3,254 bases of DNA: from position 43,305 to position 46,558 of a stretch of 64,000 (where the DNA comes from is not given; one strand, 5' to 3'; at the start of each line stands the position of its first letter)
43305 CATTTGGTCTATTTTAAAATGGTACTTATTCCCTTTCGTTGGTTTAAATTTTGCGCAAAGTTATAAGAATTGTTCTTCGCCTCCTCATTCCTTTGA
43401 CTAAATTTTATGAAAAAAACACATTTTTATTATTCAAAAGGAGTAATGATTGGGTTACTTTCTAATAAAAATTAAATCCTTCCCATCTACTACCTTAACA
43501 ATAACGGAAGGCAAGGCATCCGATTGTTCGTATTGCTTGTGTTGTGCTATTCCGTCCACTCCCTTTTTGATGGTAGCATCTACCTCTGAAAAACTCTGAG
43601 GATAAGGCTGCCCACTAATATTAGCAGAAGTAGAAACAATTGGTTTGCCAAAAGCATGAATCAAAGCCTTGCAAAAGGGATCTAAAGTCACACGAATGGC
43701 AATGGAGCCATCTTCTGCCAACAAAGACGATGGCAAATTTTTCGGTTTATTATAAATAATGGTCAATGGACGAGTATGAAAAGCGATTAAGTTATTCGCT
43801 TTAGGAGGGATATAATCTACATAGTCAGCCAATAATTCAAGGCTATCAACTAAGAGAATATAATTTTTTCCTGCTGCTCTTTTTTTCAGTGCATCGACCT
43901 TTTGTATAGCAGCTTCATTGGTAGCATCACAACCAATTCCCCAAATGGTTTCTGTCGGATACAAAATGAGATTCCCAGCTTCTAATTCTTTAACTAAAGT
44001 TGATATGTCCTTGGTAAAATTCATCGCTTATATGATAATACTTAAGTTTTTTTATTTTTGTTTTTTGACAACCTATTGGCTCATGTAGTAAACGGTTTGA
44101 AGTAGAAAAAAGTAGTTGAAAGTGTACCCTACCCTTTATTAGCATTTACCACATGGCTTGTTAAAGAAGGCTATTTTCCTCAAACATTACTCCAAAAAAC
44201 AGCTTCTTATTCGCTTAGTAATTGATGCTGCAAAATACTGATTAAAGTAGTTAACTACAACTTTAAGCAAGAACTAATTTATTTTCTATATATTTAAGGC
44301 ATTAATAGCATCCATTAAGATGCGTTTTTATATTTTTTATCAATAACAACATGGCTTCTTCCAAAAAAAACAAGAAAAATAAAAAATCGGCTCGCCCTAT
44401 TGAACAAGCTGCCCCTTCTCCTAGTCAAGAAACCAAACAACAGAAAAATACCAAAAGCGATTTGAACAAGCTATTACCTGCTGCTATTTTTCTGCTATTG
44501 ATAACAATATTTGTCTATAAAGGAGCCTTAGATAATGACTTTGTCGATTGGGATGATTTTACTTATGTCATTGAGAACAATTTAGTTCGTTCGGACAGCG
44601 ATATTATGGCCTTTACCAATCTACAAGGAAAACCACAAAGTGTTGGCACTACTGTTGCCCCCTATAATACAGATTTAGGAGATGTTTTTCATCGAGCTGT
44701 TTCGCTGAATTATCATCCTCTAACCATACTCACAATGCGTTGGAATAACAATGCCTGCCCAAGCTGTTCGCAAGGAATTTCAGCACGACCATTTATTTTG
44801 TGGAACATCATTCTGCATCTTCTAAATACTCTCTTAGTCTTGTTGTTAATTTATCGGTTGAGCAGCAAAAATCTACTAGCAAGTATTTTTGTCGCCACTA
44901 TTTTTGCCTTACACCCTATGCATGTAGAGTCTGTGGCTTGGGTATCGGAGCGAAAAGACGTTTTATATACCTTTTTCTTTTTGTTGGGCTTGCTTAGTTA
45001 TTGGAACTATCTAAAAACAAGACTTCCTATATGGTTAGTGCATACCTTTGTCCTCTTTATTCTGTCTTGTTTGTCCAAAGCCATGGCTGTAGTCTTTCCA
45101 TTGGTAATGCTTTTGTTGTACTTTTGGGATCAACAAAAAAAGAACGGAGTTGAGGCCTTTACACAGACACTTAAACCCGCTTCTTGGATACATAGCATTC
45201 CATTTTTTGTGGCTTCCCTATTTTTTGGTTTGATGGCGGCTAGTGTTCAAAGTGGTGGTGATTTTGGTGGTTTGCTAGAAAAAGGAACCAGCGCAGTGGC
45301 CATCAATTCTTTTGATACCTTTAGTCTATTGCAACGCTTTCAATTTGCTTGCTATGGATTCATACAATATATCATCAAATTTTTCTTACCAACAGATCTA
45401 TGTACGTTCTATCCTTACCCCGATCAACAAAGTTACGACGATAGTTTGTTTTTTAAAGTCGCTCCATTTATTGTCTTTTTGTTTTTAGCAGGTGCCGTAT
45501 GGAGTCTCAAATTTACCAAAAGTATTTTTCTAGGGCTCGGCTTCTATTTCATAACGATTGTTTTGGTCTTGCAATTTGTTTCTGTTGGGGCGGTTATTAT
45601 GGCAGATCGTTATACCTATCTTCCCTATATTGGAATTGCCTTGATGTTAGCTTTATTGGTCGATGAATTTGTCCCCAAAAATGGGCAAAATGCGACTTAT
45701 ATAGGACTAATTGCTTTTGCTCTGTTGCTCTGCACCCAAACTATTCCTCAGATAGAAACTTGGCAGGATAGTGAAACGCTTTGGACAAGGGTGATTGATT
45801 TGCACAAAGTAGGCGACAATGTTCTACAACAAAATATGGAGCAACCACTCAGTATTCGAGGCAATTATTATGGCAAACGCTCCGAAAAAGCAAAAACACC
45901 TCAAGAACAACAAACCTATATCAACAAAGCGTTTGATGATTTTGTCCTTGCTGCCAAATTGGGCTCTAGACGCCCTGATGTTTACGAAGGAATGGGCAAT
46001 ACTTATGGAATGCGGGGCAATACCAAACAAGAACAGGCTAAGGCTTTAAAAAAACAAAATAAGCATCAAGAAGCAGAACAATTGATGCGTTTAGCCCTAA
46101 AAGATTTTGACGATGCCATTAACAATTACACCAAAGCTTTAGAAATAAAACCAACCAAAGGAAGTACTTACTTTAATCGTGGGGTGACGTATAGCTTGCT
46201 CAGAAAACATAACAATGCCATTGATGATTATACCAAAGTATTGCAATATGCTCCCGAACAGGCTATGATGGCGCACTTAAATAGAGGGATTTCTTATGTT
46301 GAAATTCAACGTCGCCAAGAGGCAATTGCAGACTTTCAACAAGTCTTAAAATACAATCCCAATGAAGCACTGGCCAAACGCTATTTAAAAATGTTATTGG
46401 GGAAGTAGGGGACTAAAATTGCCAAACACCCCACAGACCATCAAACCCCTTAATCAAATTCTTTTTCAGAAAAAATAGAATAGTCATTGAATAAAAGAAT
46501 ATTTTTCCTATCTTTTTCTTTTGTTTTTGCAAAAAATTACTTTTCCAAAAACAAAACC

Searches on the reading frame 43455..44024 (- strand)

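Call 110: search_protein_families(library=pfam, proteins=[window:43455-44024:-], max_evalue=0.0001)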
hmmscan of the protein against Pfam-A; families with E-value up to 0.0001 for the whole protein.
window:43455-44024:- (189 aa): 1 family
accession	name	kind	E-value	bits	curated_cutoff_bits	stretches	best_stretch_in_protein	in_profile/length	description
PF01300.24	Sua5_yciO_yrdC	-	1.5e-42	145.5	25.1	1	14-186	3-174/178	Telomere recombination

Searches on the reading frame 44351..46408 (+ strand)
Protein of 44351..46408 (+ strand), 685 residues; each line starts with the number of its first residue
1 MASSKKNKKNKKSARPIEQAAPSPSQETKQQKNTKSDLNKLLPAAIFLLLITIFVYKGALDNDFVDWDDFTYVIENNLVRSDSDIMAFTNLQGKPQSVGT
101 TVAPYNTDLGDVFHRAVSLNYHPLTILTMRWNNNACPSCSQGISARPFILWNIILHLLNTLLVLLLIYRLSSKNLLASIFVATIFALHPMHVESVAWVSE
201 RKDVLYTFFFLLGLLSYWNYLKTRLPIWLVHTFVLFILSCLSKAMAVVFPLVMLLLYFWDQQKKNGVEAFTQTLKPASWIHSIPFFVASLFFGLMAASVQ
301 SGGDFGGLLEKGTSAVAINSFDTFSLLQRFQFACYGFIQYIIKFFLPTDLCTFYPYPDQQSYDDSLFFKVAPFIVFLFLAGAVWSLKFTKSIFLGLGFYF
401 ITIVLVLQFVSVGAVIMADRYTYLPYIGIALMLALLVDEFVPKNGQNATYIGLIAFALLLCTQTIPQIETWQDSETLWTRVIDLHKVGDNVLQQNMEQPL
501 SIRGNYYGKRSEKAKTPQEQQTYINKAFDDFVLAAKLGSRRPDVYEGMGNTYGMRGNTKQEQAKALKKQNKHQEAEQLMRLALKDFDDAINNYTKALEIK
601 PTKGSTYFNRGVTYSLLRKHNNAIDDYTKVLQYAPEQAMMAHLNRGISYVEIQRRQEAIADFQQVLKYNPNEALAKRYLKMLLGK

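Call 110: search_protein_families(library=pfam, proteins=[window:44351-46408:+], max_evalue=0.0001)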
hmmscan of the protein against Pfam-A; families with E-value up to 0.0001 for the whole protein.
window:44351-46408:+ (685 aa): 9 families
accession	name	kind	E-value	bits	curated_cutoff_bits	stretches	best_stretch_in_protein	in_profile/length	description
PF00515.34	TPR_1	-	1.5e-20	72.5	27.8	1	606-636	3-33/34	Tetratricopeptide repeat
PF07719.23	TPR_2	-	6.4e-17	60.7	27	0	641-671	3-33/34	Tetratricopeptide repeat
PF13181.12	TPR_8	-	2e-13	49.8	25.7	0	606-636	3-33/34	Tetratricopeptide repeat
PF13414.12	TPR_11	-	3.4e-12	46.3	26.8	1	582-614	6-38/42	TPR repeat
PF13424.12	TPR_12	-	5.5e-07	30.1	30.1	0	581-634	14-75/77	Tetratricopeptide repeat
PF13174.12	TPR_6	-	5.8e-07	30.2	26.3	0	641-671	2-32/33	Tetratricopeptide repeat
PF25575.1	TPR_BSK1_C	-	9.4e-06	25.9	42.2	0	583-639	55-112/118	Serine/threonine-protein kinase BSK1-like, TPR repeats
PF13431.12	TPR_17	-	2.2e-05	24.8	24.4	0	593-624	2-33/34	Tetratricopeptide repeat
PF13432.12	TPR_16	-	2.5e-05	25.1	32.7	0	643-679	1-37/65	Tetratricopeptide repeat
